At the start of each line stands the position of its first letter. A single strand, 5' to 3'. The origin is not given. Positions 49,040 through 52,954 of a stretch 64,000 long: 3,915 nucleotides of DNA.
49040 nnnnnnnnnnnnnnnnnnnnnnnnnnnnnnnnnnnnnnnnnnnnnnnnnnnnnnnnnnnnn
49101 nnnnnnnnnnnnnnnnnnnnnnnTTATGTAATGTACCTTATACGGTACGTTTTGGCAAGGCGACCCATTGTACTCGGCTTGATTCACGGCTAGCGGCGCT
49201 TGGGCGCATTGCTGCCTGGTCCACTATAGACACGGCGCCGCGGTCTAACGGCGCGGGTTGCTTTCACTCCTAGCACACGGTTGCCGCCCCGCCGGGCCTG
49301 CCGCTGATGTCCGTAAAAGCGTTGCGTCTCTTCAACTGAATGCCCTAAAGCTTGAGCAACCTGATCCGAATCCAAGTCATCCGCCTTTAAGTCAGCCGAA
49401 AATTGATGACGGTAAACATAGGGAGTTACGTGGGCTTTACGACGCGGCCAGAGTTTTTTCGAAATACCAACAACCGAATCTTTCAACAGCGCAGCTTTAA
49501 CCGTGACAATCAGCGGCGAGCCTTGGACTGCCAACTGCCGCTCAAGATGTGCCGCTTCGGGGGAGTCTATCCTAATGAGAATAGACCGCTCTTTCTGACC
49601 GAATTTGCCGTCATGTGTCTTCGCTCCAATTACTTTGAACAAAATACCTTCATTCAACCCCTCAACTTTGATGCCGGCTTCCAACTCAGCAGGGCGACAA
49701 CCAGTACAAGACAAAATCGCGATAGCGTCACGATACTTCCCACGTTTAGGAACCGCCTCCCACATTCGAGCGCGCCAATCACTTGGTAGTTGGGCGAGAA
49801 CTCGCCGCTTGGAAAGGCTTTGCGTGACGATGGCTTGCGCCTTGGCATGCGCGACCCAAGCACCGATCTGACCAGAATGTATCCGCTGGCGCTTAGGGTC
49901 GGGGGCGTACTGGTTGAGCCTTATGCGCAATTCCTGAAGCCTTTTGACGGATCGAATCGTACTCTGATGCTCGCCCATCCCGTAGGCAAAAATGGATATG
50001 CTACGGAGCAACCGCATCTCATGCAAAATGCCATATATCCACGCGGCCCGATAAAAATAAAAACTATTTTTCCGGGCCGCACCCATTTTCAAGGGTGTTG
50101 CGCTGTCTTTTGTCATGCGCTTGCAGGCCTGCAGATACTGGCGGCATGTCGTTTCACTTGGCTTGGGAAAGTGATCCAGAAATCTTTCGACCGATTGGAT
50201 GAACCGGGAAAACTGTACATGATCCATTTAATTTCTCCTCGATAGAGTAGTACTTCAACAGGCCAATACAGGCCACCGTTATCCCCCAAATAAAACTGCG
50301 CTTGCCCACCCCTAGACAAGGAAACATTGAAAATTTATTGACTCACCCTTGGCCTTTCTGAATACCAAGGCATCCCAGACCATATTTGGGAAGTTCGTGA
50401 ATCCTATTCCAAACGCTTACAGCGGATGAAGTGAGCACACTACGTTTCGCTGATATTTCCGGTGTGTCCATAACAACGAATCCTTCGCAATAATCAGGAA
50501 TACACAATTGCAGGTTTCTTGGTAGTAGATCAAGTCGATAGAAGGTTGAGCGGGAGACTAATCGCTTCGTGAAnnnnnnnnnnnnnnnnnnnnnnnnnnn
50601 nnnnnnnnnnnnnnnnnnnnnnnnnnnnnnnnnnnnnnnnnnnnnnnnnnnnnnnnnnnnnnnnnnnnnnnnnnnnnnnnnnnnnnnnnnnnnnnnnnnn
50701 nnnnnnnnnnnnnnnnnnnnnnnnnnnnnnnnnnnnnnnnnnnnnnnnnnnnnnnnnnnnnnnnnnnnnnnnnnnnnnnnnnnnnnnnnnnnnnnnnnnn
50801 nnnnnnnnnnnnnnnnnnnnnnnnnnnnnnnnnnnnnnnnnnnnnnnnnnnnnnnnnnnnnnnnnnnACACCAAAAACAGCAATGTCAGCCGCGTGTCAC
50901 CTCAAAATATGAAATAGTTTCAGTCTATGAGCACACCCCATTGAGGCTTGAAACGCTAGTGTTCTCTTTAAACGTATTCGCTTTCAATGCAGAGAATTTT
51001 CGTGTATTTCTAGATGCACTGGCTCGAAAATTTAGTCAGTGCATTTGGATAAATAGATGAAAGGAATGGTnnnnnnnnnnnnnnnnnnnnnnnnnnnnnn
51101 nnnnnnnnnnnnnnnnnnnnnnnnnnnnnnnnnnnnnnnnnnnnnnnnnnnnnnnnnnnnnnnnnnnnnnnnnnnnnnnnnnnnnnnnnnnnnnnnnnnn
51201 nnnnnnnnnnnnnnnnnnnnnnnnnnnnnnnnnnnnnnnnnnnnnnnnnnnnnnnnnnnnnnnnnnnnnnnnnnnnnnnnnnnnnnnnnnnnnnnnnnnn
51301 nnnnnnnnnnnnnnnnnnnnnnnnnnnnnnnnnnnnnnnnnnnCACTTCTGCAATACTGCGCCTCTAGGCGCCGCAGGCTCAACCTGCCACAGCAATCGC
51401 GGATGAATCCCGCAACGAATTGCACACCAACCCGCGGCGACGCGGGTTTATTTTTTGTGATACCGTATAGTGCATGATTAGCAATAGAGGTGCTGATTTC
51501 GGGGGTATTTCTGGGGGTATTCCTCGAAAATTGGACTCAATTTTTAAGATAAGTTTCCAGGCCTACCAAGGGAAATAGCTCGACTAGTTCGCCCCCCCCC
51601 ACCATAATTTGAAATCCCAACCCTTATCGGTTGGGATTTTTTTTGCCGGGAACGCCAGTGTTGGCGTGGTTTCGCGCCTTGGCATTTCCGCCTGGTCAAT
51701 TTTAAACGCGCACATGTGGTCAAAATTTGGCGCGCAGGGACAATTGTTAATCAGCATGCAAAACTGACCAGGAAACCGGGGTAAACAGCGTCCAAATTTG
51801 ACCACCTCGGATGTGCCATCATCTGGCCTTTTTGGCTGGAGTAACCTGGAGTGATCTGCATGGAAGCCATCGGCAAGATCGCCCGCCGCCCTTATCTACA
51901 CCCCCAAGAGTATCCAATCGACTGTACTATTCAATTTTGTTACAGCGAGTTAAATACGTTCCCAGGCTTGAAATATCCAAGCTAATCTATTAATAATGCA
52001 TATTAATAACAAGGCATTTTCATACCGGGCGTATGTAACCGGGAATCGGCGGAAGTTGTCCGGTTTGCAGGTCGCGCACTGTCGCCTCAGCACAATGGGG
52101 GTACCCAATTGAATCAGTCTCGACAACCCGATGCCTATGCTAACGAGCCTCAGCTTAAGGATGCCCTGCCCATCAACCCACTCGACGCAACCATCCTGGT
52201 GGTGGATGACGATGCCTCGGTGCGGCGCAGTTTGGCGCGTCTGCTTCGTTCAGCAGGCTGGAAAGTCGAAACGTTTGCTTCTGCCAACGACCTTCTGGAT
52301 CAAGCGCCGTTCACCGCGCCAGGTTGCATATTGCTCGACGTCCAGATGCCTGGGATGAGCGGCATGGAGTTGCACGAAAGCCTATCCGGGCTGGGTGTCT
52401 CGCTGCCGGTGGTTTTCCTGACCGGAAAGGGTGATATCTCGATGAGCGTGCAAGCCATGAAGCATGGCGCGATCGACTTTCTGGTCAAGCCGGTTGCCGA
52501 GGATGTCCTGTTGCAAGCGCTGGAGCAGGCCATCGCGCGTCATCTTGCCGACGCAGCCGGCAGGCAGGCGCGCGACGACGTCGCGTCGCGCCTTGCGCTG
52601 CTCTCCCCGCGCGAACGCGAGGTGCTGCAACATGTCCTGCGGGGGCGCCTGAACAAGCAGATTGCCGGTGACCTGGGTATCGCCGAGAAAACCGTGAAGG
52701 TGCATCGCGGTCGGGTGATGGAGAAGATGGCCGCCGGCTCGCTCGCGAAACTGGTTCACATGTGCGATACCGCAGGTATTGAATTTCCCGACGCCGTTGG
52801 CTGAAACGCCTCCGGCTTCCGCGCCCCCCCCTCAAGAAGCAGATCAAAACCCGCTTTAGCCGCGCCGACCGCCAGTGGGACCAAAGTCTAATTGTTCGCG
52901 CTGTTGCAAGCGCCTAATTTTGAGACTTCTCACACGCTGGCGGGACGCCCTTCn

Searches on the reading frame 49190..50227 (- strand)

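Call 24: search_protein_families(library=pfam, proteins=[window:49190-50227:-], max_evalue=0.001)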
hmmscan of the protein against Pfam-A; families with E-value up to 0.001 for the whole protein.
window:49190-50227:- (345 aa): 1 family
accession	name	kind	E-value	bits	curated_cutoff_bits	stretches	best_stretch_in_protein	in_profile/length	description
PF00589.27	Phage_integrase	-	9.5e-05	22.7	27.1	1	168-310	27-170/172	Phage integrase family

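Call 83: search_protein_families(library=padloc, proteins=[window:49190-50227:-], max_evalue=0.00001)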
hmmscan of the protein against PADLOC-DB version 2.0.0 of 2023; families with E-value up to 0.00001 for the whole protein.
window:49190-50227:- (345 aa): 0 families

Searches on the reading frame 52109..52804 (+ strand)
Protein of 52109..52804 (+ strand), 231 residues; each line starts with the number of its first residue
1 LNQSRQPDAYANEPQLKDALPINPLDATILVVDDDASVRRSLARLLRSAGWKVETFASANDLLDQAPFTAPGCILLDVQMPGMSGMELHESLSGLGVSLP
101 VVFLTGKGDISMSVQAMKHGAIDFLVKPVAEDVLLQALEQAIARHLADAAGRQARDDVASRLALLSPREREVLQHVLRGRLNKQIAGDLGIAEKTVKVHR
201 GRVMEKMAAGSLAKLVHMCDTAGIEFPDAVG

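Call 24: search_protein_families(library=pfam, proteins=[window:52109-52804:+], max_evalue=0.001)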
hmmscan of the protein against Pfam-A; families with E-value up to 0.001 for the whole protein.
window:52109-52804:+ (231 aa): 3 families
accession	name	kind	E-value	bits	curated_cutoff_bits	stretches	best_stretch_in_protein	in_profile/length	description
PF00072.30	Response_reg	-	3e-29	101.9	30.2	1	29-138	1-110/111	Response regulator receiver domain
PF00196.25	GerE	-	1.7e-20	72.8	23.5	1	164-218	2-56/57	Bacterial regulatory proteins, luxR family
PF08281.18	Sigma70_r4_2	-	1.7e-06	28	25.7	1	157-207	3-54/54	Sigma-70, region 4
